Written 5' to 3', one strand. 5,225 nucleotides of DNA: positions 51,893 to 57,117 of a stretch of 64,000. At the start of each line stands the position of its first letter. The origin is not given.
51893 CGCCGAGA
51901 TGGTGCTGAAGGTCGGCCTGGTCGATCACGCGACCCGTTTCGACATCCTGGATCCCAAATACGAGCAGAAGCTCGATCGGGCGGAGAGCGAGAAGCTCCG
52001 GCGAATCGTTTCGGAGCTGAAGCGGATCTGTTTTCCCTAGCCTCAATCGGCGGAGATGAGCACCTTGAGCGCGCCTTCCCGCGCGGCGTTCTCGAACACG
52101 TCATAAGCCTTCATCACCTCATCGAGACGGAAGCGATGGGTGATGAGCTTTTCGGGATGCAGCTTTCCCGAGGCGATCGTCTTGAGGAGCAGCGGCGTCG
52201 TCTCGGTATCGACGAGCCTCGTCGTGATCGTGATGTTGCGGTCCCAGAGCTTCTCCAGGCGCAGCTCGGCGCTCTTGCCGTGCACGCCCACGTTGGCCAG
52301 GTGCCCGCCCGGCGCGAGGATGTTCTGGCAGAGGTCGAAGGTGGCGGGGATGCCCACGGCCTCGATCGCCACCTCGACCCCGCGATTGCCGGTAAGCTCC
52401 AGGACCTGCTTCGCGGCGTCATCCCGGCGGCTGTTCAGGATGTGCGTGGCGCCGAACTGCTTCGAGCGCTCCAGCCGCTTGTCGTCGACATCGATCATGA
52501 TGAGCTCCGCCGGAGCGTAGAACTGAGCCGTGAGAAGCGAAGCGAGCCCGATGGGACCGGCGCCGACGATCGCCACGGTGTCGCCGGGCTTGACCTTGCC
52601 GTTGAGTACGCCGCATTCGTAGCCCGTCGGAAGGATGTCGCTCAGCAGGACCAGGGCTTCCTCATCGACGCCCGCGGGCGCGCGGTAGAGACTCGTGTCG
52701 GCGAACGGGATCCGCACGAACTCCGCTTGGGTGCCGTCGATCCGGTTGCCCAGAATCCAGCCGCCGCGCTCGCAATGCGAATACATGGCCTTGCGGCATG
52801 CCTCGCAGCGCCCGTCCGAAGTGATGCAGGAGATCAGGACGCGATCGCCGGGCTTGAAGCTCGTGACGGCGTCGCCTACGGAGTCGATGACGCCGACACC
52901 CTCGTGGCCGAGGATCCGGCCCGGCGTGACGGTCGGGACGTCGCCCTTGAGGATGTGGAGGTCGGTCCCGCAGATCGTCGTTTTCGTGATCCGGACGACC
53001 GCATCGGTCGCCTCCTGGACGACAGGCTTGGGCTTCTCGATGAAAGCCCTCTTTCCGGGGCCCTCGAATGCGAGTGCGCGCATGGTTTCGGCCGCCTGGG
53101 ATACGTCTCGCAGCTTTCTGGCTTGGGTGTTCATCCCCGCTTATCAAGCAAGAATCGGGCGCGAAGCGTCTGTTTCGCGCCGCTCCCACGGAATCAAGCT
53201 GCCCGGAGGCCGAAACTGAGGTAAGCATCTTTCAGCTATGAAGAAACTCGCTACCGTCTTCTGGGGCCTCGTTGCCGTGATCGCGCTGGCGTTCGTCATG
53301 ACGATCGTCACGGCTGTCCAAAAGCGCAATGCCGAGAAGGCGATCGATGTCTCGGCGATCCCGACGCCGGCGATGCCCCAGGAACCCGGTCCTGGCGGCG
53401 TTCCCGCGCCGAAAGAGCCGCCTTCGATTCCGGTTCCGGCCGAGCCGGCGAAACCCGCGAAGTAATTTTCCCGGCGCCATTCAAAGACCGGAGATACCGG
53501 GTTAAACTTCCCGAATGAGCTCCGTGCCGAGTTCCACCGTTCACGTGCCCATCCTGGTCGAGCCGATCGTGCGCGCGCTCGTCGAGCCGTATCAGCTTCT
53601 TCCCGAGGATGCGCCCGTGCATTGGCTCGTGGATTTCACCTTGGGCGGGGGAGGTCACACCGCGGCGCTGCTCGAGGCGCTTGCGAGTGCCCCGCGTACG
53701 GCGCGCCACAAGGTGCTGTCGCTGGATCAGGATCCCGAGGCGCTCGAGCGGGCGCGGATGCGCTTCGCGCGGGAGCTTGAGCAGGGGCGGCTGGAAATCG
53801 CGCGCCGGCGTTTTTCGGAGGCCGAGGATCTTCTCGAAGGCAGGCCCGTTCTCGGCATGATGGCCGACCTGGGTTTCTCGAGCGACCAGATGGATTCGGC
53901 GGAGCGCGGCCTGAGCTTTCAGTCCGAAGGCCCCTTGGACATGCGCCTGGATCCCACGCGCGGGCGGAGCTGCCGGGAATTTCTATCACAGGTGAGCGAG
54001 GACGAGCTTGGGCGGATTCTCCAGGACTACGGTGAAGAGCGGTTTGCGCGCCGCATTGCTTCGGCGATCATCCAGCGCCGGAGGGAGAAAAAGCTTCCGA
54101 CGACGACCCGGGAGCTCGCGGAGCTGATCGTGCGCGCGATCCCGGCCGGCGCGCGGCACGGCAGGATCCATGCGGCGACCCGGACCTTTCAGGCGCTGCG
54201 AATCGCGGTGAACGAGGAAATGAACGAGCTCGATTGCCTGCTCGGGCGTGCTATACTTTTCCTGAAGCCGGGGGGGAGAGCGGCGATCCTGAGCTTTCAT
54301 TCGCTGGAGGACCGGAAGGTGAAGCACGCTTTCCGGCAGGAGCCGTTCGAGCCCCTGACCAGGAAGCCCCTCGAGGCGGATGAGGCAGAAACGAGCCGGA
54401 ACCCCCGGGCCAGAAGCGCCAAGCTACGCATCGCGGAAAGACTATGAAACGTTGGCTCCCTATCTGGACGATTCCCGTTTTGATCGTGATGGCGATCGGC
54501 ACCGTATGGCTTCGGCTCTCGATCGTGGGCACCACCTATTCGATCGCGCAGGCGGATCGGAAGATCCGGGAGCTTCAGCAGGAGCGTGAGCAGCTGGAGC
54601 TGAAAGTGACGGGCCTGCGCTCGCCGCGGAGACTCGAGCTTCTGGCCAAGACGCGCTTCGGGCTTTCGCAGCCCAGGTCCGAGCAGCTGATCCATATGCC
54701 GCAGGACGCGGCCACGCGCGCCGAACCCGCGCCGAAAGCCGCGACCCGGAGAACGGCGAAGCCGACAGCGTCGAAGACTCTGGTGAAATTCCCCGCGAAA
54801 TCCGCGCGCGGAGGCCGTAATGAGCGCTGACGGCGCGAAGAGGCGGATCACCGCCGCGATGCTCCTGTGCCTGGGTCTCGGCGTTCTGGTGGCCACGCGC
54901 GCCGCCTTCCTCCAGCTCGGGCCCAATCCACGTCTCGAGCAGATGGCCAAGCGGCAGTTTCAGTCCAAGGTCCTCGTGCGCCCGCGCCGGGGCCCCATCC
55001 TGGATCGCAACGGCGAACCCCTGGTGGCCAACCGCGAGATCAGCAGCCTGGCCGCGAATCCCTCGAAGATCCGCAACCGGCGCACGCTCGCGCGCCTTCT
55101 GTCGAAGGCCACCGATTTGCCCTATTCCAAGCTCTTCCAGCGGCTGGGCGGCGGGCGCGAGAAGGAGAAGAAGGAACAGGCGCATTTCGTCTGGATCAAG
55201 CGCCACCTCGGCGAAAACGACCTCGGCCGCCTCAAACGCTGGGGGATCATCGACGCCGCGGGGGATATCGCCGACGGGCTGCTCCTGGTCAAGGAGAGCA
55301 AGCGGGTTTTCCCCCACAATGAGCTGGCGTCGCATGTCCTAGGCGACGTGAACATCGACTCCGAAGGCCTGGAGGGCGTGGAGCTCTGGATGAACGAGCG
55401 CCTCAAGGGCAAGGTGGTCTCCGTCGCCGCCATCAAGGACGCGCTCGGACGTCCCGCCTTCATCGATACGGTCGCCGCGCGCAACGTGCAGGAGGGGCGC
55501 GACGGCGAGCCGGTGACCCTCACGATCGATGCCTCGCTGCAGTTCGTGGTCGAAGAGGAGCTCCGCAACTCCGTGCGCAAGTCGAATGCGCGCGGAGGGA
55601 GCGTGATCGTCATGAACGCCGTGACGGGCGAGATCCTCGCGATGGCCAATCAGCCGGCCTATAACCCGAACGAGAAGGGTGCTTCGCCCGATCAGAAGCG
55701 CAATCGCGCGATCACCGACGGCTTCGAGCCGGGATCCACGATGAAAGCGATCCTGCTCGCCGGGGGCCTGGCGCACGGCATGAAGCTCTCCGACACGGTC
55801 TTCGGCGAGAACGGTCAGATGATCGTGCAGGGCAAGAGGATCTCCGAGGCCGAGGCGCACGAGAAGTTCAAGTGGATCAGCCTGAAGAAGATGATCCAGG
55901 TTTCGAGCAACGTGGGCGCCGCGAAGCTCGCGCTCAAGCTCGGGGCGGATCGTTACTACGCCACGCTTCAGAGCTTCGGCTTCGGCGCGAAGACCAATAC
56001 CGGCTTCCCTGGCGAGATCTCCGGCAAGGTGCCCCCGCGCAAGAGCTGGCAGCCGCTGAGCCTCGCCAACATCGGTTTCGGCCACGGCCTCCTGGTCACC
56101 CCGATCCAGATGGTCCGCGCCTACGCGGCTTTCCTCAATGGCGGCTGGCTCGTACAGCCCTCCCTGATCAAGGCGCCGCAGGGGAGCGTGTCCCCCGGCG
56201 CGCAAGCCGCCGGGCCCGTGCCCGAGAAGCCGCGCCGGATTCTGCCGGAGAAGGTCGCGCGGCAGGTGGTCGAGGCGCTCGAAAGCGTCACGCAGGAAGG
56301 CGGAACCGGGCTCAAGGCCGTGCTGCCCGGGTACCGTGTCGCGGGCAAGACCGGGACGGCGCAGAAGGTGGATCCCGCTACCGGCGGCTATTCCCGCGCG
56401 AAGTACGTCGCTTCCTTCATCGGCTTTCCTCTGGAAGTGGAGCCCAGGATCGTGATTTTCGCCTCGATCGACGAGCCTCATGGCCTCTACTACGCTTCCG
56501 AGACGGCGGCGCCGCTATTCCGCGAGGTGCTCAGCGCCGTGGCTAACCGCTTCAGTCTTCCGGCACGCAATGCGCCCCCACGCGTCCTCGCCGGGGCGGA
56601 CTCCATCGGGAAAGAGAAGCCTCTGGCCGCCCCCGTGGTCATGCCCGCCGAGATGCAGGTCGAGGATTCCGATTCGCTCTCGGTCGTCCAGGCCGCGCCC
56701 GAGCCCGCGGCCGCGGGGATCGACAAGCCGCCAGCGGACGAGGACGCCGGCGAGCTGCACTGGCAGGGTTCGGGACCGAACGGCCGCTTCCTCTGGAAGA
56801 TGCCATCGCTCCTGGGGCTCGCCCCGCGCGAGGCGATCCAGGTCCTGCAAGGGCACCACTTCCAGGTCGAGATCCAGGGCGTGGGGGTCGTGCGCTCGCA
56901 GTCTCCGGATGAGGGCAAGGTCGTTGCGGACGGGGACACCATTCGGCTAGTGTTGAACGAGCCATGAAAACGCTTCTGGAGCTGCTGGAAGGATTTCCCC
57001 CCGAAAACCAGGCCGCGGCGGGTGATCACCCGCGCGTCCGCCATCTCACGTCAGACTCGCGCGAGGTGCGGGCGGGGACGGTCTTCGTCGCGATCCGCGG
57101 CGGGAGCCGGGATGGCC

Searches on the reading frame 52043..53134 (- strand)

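Call 11: search_protein_families(library=pfam, proteins=[window:52043-53134:-], max_evalue=0.001)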
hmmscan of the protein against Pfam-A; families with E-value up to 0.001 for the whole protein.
window:52043-53134:- (363 aa): 5 families
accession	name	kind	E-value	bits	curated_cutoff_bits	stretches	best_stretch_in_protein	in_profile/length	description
PF08240.17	ADH_N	-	6.7e-25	87.8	23.5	1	42-145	2-97/104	Alcohol dehydrogenase GroES-like domain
PF00107.32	ADH_zinc_N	-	6.8e-23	81.5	31.8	1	194-320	1-127/129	Zinc-binding dehydrogenase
PF13602.12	ADH_zinc_N_2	-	1.8e-09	39.1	27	1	227-354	1-130/134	Zinc-binding dehydrogenase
PF16912.11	Glu_dehyd_C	-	7.2e-06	26.1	34.9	1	185-346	32-200/211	Glucose dehydrogenase C-terminus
PF01262.27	AlaDh_PNT_C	-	0.00092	19.1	23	0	175-317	17-111/214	Alanine dehydrogenase/PNT, C-terminal domain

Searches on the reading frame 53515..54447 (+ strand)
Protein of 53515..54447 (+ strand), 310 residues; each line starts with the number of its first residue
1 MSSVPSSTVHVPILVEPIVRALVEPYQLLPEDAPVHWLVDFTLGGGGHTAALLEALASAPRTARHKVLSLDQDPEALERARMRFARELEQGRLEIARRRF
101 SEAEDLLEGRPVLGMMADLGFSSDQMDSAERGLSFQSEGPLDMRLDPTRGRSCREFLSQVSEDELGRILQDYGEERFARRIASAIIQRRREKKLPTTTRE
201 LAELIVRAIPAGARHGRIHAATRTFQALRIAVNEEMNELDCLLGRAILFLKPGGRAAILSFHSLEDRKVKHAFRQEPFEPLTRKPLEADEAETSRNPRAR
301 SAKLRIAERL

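Call 11: search_protein_families(library=pfam, proteins=[window:53515-54447:+], max_evalue=0.001)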
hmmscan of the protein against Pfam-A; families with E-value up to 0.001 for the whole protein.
window:53515-54447:+ (310 aa): 1 family
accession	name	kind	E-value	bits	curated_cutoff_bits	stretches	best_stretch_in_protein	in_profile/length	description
PF01795.25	Methyltransf_5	-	1.3e-81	274.9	27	1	9-309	3-308/309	MraW methylase family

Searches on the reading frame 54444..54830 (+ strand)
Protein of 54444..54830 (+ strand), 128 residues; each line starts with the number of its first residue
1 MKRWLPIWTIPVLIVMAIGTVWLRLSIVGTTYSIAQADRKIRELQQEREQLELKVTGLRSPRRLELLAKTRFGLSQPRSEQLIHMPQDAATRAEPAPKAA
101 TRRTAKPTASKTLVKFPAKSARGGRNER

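Call 11: search_protein_families(library=pfam, proteins=[window:54444-54830:+], max_evalue=0.001)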
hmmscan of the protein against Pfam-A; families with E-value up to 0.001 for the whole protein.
window:54444-54830:+ (128 aa): 1 family
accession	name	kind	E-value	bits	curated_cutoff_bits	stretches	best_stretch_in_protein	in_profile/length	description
PF04977.20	DivIC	-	7.1e-08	32.6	28.9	1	13-78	5-71/80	Septum formation initiator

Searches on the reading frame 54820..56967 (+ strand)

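Call 11: search_protein_families(library=pfam, proteins=[window:54820-56967:+], max_evalue=0.001)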
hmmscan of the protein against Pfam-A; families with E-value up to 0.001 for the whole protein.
window:54820-56967:+ (715 aa): 3 families
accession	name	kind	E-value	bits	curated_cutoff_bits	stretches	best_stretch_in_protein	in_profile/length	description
PF00905.27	Transpeptidase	-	4.9e-70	236.5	22.1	1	260-571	1-298/299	Penicillin binding protein transpeptidase domain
PF03717.20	PBP_dimer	-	2.2e-12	48.2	24.4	1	54-193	3-156/180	Penicillin-binding Protein dimerisation domain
PF03793.24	PASTA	-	4e-10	39.9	23.2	1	660-713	2-63/64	PASTA domain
